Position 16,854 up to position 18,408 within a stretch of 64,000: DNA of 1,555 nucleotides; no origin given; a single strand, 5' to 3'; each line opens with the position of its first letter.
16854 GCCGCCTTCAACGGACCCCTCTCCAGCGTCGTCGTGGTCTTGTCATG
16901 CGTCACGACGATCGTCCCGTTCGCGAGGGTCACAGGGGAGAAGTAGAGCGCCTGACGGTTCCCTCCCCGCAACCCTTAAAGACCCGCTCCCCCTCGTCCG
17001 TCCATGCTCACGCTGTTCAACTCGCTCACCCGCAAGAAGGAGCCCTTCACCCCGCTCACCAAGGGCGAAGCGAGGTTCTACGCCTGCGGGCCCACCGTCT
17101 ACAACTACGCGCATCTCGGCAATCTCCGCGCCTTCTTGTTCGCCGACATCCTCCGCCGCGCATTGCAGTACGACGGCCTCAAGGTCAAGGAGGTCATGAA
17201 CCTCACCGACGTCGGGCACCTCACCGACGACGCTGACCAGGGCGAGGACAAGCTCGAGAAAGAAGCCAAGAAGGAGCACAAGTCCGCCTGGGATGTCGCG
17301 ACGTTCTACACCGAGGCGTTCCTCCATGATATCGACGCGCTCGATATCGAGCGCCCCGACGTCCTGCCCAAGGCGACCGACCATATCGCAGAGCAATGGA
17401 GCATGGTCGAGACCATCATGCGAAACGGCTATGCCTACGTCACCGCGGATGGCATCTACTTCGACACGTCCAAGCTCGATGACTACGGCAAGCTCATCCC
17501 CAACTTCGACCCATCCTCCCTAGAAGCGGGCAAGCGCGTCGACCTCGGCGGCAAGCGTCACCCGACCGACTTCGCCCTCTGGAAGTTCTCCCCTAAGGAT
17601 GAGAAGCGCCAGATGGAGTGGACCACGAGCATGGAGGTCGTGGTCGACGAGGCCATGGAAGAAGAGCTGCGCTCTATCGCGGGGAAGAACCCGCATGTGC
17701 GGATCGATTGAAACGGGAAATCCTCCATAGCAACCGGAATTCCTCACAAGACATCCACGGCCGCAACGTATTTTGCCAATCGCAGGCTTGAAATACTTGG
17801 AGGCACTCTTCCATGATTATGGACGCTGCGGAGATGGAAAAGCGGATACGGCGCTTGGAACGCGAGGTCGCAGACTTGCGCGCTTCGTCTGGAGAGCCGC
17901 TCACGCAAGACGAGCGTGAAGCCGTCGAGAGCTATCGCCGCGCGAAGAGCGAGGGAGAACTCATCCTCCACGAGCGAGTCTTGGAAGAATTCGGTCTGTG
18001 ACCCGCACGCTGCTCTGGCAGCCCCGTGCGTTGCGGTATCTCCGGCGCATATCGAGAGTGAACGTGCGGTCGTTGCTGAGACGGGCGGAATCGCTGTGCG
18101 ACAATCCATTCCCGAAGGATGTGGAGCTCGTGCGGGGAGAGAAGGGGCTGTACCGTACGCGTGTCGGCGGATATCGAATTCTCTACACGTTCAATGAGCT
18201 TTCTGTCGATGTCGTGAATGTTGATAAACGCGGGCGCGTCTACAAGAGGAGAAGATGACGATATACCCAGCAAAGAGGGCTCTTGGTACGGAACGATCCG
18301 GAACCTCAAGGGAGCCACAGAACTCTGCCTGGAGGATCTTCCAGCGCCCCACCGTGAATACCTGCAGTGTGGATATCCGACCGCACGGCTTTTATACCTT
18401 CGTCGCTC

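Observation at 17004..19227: cysS is split into two independently initiated halves with a relBE toxin-antitoxin cassette between them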

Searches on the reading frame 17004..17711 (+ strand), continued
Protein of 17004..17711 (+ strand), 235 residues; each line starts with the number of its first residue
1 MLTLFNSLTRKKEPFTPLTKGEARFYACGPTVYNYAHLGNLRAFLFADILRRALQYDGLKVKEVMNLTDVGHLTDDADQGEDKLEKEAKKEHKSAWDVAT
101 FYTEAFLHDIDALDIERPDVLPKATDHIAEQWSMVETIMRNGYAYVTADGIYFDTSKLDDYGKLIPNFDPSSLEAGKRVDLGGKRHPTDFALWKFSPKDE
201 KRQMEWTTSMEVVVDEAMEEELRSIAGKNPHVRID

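Call 69: predict_structure(alignment_id=A3)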
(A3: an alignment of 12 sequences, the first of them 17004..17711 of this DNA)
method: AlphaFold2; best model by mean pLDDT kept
length: 235 residues; sequences in the alignment: 12
mean_pLDDT: 76.1   pTM: 0.58
mean pLDDT of the five models: 76.1, 75.0, 73.4, 65.7, 65.4
residues with pLDDT >= 90: 31; 70-90: 143; 50-70: 45; < 50: 16
segments of 3 or more residues with pLDDT < 50: 70-80, 174-178
pLDDT, mean of each block of 10 residues (from residue 1): 77 88 82 69 88 92 76 44 68 78 87 91 72 83 85 82 62 50 75 73 63 83 82 77
secondary structure, 60 per line:
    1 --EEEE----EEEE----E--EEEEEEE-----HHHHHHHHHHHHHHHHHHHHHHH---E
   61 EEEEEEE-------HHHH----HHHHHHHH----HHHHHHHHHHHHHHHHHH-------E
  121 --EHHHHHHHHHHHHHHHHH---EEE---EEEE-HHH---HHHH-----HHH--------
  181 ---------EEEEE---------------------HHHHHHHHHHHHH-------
elements in order: E3-6 E11-14 E22-28 H34-56 E60-67 H75-78 H83-90 H95-112 H124-140 E144-146 E150-153 H161-164 E190-194 H216-228

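Call 70: predict_structure(alignment_id=A7)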
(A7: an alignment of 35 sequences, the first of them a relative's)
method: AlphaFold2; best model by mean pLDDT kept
length: 273 residues; sequences in the alignment: 35
mean_pLDDT: 88.1   pTM: 0.48
mean pLDDT of the five models: 88.1, 87.5, 86.7, 85.6, 84.1
residues with pLDDT >= 90: 185; 70-90: 64; 50-70: 19; < 50: 5
segments of 3 or more residues with pLDDT < 50: 155-157
pLDDT, mean of each block of 10 residues (from residue 1): 83 93 94 93 88 79 82 93 94 93 95 94 91 79 63 53 89 94 97 95 95 95 81 94 94 91 94 64
secondary structure, 60 per line:
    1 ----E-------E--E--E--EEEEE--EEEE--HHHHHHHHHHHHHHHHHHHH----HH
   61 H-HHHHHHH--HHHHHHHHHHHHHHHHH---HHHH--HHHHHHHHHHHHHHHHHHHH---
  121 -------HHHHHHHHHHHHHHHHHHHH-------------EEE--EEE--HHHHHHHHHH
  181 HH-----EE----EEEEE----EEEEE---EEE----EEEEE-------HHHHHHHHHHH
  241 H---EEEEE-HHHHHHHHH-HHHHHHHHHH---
elements in order: E22-26 E29-32 H35-54 H63-69 H72-88 H92-95 H98-117 H128-147 E161-163 E166-168 H171-182 E194-198 E203-207 E211-213 E218-222 H230-241 E245-249 H251-259 H261-270

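Call 72: fold_search(model_id=the predicted structure, library=pdb)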
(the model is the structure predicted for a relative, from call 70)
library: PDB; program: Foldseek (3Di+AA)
matches with E <= 10: 296; with E <= 0.001: 0
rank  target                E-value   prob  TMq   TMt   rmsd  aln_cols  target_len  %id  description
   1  9i05_Xr               3.6e-03  1.00  0.29  0.18   8.8       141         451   11  Cryo-EM structure of the large subunit of the mitochondrial ribosome from Toxoplasma gondii (released 2025-06-11)
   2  3r3p_A                4.7e-03  1.00  0.25  0.65   4.8        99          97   22  Homing Endonuclease I-Bth0305I Catalytic Domain (released 2011-10-05)
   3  3r3p_B                5.6e-03  1.00  0.27  0.67   4.8       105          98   21  Homing Endonuclease I-Bth0305I Catalytic Domain (released 2011-10-05)
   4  1vsr                  1.5e-02  1.00  0.24  0.46   5.8       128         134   14  VERY SHORT PATCH REPAIR (VSR) ENDONUCLEASE FROM ESCHERICHIA COLI (released 1999-10-27)
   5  3hrl                  2.6e-02  0.99  0.26  0.64   4.2       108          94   13  Crystal structure of a putative endonuclease-like protein (ngo0050) from neisseria gonorrhoeae (released 2009-06-30)
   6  4par_C                3.6e-02  0.60  0.20  0.18  10.6       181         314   12  The 5-Hydroxymethylcytosine-Specific Restriction Enzyme AbaSI in a Complex with Product-like DNA (released 2014-06-25)
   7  3h4r                  3.8e-02  0.82  0.19  0.23  12.8       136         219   12  Crystal structure of E. coli RecE exonuclease (released 2009-05-26)
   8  9g6k_Li               4.3e-02  0.97  0.27  0.16   9.0       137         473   10  LSU structure derived from the LSU sample of the mitoribosome from T. gondii. (released 2024-12-11)
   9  9dou_A                5.2e-02  0.77  0.20  0.07   8.4       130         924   12  Taeniopygia guttata R2 retrotransposon (R2Tg) initiating target-primed reverse transcription (released 2025-05-21)
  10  1cw0_A                7.5e-02  0.94  0.28  0.46   6.3       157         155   12  CRYSTAL STRUCTURE ANALYSIS OF VERY SHORT PATCH REPAIR (VSR) ENDONUCLEASE IN COMPLEX WITH A DUPLEX DNA (released 1999-12-12)
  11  8gy8_A                7.5e-02  0.63  0.23  0.18   9.3       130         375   15  The structure of Bax1 from Pyrococcus furiosus (released 2023-09-27)
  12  4oky                  9.1e-02  0.66  0.22  0.21   8.9       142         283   13  Crystal structure of PvuRts1I, a 5-hydroxymethylcytosine DNA restriction endonuclease (released 2014-09-10)
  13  6p4w_D                9.6e-02  0.77  0.22  0.17   5.7       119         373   14  XPB helicase in a complex with truncated Bax1 from Sulfurisphaera tokodaii at 2.96 Angstrom resolution (released 2020-06-03)
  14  9i05_Xv               1.1e-01  0.95  0.28  0.20   6.3       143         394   11  Cryo-EM structure of the large subunit of the mitochondrial ribosome from Toxoplasma gondii (released 2025-06-11)
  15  9i05_Xl               1.5e-01  0.85  0.26  0.18   6.3       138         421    8  Cryo-EM structure of the large subunit of the mitochondrial ribosome from Toxoplasma gondii (released 2025-06-11)
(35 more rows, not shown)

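Call 89: find_related_loci(query=window:17004-17711:+, collection=metagenome_contigs, flank=4000)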
Query window:17004-17711:+ (235 aa) in metagenome_contigs; peptide patterns used: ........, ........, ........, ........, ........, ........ (x = any residue, [..] = any of these).
600 stretches matched a pattern (row limit reached: there are more); 595 encode a relative of the query (tblastn E <= 1e-3); the best 80 are kept; 80 distinct loci.
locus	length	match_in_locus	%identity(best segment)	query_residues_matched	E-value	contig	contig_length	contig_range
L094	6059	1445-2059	62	2-206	1e-83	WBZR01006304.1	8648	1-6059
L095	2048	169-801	58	1-212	7e-86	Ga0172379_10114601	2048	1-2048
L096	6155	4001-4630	57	2-212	2e-80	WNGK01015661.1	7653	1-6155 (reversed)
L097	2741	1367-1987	59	2-208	3e-81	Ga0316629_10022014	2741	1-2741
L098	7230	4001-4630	59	2-212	1e-79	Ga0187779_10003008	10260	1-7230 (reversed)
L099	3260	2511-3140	57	2-212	5e-79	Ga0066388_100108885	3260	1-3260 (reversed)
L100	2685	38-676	56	1-212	1e-79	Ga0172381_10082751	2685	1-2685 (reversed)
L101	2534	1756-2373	57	2-208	8e-80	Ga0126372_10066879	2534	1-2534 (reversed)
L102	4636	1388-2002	57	2-206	3e-77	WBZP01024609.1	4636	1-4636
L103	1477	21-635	55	2-206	2e-81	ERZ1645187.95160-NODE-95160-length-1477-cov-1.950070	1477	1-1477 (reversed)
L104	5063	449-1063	58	2-206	9e-77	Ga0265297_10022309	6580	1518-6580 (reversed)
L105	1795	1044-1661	56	2-208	7e-80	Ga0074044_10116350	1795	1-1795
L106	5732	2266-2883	55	2-208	2e-76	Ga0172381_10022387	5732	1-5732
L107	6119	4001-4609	57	2-206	4e-76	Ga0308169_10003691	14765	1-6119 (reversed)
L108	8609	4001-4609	57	2-206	5e-76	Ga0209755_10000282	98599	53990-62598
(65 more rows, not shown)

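Call 94: find_related_loci(query=A7, collection=viral_contigs, flank=4000)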
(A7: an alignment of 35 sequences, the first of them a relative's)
Query A7 (273 aa) in viral_contigs; peptide patterns used: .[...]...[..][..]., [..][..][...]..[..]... (x = any residue, [..] = any of these).
51 stretches matched a pattern, but none encodes a relative of the query by tblastn (E <= 1e-3).

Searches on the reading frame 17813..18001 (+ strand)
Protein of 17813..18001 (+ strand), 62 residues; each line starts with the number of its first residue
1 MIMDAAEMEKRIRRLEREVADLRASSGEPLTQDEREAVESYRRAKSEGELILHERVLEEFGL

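Call 5: search_protein_families(library=pfam, proteins=[window:17813-18001:+], max_evalue=0.01)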
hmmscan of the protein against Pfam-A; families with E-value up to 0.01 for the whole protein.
window:17813-18001:+ (62 aa): 0 families

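Call 67: search_protein_families(library=pfam, proteins=[window:17813-18001:+], max_evalue=10)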
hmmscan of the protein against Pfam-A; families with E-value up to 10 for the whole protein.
window:17813-18001:+ (62 aa): 4 families
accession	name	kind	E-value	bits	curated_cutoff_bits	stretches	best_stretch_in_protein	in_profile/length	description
PF08895.16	DUF1840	-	0.045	14.4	25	1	2-56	36-89/108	Domain of unknown function (DUF1840)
PF06825.17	HSBP1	-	0.13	12.6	28.6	1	7-26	31-50/51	Heat shock factor binding protein 1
PF25803.1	Spectrin_SYNE1_2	-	0.15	12.8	27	1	8-55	5-48/113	Nesprin-1, spectrin repeats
PF16735.10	MYO10_CC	-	1.6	9.4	27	1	8-23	6-20/52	Unconventional myosin-X coiled coil domain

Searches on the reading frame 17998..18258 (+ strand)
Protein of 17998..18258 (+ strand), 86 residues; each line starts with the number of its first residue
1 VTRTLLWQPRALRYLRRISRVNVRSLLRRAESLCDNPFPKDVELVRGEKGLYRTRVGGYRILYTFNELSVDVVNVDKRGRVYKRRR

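Call 5: search_protein_families(library=pfam, proteins=[window:17998-18258:+], max_evalue=0.01)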
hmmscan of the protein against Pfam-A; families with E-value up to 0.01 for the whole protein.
window:17998-18258:+ (86 aa): 1 family
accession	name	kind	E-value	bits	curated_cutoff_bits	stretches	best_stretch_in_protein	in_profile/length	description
PF05016.21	ParE_toxin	-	6.4e-08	33.5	23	1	6-82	2-89/89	ParE toxin of type II toxin-antitoxin system, parDE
